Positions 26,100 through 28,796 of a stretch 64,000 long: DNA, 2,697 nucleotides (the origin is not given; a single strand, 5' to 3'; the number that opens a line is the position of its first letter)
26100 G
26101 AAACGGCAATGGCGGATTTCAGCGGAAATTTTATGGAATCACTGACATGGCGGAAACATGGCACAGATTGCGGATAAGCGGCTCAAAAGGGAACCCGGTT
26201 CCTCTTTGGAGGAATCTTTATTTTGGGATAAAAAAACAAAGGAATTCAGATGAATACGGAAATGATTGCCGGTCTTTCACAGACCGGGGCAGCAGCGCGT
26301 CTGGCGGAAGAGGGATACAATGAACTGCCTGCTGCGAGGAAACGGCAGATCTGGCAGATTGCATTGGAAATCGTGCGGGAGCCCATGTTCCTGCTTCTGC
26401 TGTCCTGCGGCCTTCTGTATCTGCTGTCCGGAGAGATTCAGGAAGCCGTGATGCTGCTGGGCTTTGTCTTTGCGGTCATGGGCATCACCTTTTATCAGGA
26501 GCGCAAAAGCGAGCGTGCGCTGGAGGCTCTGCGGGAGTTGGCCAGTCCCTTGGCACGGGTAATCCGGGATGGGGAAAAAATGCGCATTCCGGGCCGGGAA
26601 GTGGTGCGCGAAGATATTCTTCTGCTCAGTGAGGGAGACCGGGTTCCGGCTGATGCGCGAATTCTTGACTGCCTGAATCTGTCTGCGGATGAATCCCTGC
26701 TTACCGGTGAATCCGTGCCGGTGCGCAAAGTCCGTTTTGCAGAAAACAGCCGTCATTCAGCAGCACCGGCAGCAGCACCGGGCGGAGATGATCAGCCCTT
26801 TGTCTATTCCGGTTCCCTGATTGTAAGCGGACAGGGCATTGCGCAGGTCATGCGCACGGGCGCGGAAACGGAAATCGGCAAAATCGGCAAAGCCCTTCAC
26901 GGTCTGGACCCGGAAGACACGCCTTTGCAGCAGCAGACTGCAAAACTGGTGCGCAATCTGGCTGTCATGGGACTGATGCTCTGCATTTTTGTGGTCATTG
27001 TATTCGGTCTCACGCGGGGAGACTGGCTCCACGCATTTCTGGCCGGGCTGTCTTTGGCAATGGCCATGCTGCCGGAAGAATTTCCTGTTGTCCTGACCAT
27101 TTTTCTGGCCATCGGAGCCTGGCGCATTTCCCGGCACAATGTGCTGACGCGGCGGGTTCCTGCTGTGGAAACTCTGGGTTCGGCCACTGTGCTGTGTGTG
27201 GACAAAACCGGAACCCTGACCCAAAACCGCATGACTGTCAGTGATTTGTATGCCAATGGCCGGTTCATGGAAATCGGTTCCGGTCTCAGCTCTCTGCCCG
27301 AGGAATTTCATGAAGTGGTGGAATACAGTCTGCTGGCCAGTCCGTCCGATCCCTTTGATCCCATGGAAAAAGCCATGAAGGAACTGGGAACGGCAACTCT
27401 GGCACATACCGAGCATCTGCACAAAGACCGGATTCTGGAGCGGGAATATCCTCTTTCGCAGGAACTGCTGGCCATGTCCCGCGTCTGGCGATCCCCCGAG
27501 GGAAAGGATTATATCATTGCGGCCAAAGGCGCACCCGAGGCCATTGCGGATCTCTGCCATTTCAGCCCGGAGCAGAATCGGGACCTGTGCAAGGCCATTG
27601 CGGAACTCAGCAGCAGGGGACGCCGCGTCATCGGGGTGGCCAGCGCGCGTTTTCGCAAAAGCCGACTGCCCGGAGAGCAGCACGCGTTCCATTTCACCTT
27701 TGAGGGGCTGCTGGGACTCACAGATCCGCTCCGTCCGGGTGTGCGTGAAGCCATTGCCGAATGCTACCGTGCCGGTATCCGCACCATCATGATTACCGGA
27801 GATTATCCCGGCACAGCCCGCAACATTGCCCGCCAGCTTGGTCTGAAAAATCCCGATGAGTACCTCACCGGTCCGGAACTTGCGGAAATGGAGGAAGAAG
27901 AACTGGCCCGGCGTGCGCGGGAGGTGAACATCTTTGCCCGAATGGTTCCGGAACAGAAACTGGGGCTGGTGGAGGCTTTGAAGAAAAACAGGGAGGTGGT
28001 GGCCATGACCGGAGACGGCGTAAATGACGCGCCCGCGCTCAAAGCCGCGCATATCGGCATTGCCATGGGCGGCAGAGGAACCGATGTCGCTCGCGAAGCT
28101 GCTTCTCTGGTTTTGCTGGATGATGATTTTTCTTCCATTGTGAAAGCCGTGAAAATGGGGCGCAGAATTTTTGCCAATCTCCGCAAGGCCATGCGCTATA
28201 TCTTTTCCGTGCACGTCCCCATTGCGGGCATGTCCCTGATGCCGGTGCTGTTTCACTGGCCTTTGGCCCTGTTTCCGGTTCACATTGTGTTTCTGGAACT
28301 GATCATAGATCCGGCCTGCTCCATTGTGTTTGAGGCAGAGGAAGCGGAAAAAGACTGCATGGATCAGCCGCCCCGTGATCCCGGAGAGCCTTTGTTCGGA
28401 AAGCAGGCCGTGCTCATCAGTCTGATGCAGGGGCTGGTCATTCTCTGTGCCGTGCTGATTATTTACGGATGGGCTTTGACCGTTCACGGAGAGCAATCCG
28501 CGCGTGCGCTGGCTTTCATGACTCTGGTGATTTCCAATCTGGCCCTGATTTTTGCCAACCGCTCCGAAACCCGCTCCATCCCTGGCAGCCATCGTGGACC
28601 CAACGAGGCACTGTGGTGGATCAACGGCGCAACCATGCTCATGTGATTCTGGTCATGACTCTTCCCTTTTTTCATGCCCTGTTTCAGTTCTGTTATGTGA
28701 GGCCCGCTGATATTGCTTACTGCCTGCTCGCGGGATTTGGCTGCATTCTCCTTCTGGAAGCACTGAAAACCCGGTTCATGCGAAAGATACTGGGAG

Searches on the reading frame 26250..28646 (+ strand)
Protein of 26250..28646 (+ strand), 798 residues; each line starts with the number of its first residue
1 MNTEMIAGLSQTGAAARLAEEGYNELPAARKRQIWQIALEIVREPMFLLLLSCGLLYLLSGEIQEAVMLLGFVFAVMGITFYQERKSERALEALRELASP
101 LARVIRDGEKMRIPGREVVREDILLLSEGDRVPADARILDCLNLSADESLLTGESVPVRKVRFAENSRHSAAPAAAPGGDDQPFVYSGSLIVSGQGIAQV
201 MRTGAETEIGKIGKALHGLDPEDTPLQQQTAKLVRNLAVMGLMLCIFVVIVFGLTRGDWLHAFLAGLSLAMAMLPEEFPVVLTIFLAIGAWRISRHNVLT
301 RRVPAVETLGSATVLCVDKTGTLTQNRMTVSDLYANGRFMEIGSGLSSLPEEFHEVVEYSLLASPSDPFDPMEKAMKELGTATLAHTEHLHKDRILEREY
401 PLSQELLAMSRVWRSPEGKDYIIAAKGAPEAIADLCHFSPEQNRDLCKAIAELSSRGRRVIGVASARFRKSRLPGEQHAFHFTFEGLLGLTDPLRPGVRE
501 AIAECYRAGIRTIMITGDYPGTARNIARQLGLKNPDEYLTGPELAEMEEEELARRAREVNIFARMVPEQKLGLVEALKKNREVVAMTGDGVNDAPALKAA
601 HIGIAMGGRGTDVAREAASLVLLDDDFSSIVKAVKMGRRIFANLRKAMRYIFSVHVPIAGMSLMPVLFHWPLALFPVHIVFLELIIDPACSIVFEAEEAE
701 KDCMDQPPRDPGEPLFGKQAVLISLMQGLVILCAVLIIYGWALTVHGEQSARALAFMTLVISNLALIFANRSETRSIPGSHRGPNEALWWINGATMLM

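Call 6: search_protein_families(library=pfam, proteins=[window:26250-28646:+], max_evalue=0.00001)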
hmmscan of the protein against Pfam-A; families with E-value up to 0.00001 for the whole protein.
window:26250-28646:+ (798 aa): 5 families
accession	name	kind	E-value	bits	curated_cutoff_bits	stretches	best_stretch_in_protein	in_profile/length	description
PF00122.25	E1-E2_ATPase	-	1.3e-42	145.9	28.1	1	97-296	2-181/181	E1-E2 ATPase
PF00689.26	Cation_ATPase_C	-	4.5e-28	98.6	27.3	1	671-797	1-130/175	Cation transporting ATPase, C-terminus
PF00702.32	Hydrolase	-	1.4e-20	74.9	26.4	1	314-601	3-191/191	haloacid dehalogenase-like hydrolase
PF00690.31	Cation_ATPase_N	-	5.6e-09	36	20.4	1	5-56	17-68/69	Cation transporter/ATPase, N-terminus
PF08282.18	Hydrolase_3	-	3.5e-06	27.4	20.9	0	573-633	195-254/255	haloacid dehalogenase-like hydrolase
